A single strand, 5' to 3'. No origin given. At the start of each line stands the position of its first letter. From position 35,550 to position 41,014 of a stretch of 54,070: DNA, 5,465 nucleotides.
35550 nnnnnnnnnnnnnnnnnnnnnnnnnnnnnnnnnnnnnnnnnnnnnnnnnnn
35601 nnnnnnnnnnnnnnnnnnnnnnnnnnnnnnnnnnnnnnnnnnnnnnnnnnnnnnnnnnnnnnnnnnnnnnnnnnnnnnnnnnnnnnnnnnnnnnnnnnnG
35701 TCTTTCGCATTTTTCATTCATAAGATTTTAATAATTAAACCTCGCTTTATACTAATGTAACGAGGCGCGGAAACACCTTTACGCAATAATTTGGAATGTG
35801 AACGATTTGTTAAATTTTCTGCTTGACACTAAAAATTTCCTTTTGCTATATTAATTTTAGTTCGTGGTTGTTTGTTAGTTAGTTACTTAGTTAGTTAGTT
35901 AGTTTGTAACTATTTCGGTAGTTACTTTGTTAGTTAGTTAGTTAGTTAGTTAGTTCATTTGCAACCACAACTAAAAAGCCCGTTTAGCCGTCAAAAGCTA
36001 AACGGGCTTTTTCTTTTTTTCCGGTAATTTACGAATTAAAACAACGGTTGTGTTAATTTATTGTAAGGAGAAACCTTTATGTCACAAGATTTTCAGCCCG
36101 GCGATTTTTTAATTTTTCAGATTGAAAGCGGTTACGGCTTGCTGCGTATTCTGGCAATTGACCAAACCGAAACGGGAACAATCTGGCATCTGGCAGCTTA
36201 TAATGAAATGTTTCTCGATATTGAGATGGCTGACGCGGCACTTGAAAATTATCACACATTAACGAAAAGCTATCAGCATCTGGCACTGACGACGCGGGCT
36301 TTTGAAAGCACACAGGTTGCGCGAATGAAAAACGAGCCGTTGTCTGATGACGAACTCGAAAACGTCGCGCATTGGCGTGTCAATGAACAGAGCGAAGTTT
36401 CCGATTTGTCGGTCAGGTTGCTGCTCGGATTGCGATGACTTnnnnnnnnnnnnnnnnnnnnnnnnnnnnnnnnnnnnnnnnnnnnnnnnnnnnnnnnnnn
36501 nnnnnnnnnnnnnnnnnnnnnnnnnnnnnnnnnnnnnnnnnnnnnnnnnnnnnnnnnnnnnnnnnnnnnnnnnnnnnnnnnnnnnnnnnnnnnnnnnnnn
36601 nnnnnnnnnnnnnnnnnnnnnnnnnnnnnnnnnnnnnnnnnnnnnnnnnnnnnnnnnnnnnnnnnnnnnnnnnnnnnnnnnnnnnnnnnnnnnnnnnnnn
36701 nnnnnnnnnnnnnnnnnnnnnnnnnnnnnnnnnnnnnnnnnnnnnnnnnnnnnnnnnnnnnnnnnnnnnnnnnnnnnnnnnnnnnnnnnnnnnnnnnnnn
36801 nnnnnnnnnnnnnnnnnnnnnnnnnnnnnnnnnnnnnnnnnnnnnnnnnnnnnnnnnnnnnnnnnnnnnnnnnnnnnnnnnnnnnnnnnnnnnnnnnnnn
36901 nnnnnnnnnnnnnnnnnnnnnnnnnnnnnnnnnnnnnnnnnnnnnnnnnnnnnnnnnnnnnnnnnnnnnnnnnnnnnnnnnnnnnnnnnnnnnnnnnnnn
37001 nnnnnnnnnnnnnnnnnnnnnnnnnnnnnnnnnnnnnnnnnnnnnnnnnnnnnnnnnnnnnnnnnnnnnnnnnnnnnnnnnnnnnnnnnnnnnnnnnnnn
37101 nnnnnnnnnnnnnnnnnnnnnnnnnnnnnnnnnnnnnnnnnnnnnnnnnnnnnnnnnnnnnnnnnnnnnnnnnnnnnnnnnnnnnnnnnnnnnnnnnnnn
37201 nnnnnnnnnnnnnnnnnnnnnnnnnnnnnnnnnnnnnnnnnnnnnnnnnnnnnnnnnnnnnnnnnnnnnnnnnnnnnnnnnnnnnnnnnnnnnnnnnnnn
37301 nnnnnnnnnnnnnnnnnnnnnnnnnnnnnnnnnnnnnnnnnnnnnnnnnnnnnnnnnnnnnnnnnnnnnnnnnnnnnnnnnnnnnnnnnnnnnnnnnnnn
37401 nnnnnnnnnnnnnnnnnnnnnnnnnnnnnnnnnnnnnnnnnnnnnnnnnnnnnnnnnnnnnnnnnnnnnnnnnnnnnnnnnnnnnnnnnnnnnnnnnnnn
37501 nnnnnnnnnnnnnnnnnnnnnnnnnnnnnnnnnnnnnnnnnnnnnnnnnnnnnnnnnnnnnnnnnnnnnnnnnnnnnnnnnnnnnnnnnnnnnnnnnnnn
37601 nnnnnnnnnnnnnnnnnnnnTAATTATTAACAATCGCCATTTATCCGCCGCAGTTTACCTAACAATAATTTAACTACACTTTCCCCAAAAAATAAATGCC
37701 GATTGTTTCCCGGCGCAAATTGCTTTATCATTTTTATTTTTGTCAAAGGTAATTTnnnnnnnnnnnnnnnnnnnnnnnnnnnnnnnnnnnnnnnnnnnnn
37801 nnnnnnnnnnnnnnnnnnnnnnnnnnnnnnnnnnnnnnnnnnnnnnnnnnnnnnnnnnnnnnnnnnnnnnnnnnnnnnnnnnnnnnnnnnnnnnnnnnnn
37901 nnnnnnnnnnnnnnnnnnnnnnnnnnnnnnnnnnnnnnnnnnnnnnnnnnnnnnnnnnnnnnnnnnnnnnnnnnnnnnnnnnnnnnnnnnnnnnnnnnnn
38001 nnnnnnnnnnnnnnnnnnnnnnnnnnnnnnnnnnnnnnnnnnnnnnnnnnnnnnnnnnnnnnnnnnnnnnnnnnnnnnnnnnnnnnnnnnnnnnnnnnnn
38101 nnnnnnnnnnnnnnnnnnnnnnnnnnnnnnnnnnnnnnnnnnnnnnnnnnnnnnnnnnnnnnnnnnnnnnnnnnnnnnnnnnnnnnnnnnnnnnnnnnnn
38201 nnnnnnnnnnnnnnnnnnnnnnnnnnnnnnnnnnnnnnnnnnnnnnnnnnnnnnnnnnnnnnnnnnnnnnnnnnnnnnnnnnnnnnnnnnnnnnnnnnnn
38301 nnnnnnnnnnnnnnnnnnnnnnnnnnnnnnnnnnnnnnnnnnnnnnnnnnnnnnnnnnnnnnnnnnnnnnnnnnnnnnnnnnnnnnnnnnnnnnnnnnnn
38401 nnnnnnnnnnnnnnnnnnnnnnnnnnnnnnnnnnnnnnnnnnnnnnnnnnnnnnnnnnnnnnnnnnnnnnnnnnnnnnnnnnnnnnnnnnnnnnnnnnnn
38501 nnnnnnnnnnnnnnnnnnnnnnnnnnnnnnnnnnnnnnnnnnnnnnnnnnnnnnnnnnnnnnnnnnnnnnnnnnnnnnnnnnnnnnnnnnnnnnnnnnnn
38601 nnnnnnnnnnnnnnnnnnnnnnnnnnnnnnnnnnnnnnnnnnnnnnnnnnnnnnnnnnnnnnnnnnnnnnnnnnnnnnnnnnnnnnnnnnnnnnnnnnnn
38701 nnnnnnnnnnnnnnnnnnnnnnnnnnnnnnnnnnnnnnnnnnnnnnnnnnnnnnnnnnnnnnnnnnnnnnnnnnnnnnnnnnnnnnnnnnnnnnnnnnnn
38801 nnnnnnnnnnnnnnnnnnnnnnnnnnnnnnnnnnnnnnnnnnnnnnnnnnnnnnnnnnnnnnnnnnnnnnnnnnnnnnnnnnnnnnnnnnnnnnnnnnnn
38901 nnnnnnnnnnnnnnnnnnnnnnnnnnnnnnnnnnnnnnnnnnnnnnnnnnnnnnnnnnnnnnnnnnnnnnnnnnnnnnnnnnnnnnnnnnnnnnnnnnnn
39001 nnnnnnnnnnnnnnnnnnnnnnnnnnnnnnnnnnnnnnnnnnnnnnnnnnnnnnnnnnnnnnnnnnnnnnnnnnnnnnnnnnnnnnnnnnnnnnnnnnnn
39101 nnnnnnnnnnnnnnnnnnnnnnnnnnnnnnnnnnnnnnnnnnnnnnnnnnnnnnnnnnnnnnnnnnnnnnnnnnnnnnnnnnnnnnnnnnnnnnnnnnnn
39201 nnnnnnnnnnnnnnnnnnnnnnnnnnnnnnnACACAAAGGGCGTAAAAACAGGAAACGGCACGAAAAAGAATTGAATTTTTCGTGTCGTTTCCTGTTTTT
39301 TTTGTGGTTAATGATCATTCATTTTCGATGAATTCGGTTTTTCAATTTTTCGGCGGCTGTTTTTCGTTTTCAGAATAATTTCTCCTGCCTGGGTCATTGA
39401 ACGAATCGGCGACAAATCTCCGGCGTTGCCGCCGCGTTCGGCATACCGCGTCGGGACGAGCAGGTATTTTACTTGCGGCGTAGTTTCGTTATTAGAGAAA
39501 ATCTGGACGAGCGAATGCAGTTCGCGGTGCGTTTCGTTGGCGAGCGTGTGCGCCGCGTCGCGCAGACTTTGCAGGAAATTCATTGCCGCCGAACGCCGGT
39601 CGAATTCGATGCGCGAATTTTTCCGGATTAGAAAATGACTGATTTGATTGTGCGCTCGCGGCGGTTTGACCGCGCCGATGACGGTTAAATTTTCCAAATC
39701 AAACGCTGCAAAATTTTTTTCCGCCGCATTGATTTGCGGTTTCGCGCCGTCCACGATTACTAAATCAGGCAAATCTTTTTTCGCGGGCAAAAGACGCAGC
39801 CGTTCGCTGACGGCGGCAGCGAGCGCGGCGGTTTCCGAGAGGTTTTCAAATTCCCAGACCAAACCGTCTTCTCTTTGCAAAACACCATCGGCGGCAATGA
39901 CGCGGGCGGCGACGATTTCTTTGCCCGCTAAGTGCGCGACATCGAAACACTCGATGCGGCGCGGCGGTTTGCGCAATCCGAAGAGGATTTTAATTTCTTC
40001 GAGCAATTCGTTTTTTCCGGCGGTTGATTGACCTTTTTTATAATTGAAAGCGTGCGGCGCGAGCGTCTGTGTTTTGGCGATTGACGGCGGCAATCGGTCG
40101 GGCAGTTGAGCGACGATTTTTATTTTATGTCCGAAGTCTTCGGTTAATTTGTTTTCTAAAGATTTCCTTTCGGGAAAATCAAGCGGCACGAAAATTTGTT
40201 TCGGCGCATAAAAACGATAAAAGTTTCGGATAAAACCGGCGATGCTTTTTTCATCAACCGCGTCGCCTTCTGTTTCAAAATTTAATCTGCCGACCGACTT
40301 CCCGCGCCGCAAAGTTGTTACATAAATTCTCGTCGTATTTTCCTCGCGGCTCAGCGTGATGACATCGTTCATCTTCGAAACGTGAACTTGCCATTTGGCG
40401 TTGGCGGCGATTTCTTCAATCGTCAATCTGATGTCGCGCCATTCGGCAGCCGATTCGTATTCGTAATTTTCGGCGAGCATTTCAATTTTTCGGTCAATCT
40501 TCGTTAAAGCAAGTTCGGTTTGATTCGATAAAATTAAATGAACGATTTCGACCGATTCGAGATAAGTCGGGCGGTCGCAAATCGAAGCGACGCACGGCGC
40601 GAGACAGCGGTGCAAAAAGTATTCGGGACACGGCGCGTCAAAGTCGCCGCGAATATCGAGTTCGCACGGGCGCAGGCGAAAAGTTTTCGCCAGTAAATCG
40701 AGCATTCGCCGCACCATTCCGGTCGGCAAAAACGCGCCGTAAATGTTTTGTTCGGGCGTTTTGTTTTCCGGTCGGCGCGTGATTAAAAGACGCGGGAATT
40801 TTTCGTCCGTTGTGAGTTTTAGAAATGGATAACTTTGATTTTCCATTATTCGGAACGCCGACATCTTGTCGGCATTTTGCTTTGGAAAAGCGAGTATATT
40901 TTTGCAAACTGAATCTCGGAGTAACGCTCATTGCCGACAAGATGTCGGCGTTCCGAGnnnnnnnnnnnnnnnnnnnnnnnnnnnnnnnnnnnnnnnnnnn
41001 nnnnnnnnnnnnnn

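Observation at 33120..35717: Translationally coupled operon: two diverged Pol-beta nucleotidyltransferase paralogues, a helical ORF and an Fcy1-type cytosine deaminase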

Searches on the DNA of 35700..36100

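Call 96: search_rna_families(source=window, start=35700, end=36100, threshold=evalue, max_evalue=1)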
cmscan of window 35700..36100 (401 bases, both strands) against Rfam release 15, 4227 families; matches with E-value up to 1: 8.
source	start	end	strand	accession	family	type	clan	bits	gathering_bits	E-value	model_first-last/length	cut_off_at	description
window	35876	36017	+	RF04312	trpB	Cis-reg;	-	29.3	59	0.034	1-107/107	no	trpB ncRNA motif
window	35968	36058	-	RF04312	trpB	Cis-reg;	-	25.5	59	0.18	1-107/107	no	trpB ncRNA motif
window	35975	36032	-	RF02844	RefA9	Gene; antisense;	-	23.7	49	0.18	1-64/64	no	Enterococcus sRNA A9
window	35969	36072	-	RF00506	Thr_leader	Cis-reg; leader;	-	23.5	55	0.029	1-118/118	no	Threonine operon leader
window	35970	36049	-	RF00513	Trp_leader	Cis-reg; leader;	-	20.6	41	0.083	1-100/100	no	Tryptophan operon leader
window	35944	36023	+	RF00519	suhB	Gene; sRNA;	CL00108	18.8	41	0.16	1-77/77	no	Makes More Granules Regulator RNA (mmgR)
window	35922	36015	+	RF00513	Trp_leader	Cis-reg; leader;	-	18.4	41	0.31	1-100/100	no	Tryptophan operon leader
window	35915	36009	+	RF02236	asX2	Gene; sRNA;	-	17.2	70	0.58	1-87/87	no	Xanthomonas sRNA asX2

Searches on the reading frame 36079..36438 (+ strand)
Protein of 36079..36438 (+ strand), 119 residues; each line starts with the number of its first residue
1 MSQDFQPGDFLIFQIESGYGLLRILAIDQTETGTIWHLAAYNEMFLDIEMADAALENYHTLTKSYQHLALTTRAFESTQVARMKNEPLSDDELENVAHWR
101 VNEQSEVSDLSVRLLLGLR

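Call 3: search_protein_families(library=pfam, proteins=[window:36079-36438:+], max_evalue=0.1)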
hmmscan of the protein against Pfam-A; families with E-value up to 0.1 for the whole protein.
window:36079-36438:+ (119 aa): 0 families

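Call 4: search_protein_families(library=padloc, proteins=[window:36079-36438:+], max_evalue=0.1)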
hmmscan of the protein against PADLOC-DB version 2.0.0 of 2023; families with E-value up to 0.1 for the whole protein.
window:36079-36438:+ (119 aa): 0 families

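Call 5: search_protein_families(library=ncbifam, proteins=[window:36079-36438:+], max_evalue=0.1)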
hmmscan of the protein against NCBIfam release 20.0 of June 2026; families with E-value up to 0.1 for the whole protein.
window:36079-36438:+ (119 aa): 1 family
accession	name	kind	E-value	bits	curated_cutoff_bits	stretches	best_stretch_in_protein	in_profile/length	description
NF038106.1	gamma_NF038106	equivalog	0.034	14.4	50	1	44-70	19-45/93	PA4642 family protein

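Call 80: search_protein_families(library=phrogs, proteins=[window:36079-36438:+], max_evalue=0.01)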
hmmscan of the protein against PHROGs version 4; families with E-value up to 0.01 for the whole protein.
window:36079-36438:+ (119 aa): 0 families

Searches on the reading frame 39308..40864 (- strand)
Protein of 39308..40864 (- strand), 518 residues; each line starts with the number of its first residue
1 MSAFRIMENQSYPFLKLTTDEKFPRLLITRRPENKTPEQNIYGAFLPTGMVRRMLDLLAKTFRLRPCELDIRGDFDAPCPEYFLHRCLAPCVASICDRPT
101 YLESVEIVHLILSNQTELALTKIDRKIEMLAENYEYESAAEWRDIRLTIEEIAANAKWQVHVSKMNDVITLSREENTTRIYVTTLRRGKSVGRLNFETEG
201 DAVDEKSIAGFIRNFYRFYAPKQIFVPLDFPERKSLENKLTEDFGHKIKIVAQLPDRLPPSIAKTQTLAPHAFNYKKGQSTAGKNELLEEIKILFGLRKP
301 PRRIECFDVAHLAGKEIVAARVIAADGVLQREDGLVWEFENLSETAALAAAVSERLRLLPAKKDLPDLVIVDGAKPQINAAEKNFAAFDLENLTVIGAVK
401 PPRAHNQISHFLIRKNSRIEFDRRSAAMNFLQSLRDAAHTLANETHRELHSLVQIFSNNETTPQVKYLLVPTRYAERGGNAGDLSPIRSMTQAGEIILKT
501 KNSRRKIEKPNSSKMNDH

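Call 94: search_protein_families(library=pfam, proteins=[window:39308-40864:-], max_evalue=0.00001)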
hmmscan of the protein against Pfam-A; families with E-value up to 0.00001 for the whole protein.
window:39308-40864:- (518 aa): 2 families
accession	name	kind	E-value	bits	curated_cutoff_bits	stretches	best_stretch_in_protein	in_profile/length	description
PF08459.17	UvrC_RNaseH_dom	-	1.8e-27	96.6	22.3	1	294-442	3-158/159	UvrC RNAse H endonuclease domain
PF22920.2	UvrC_RNaseH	-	3.9e-11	43.3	24.3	1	167-252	3-92/116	UvrC Ribonuclease H-like domain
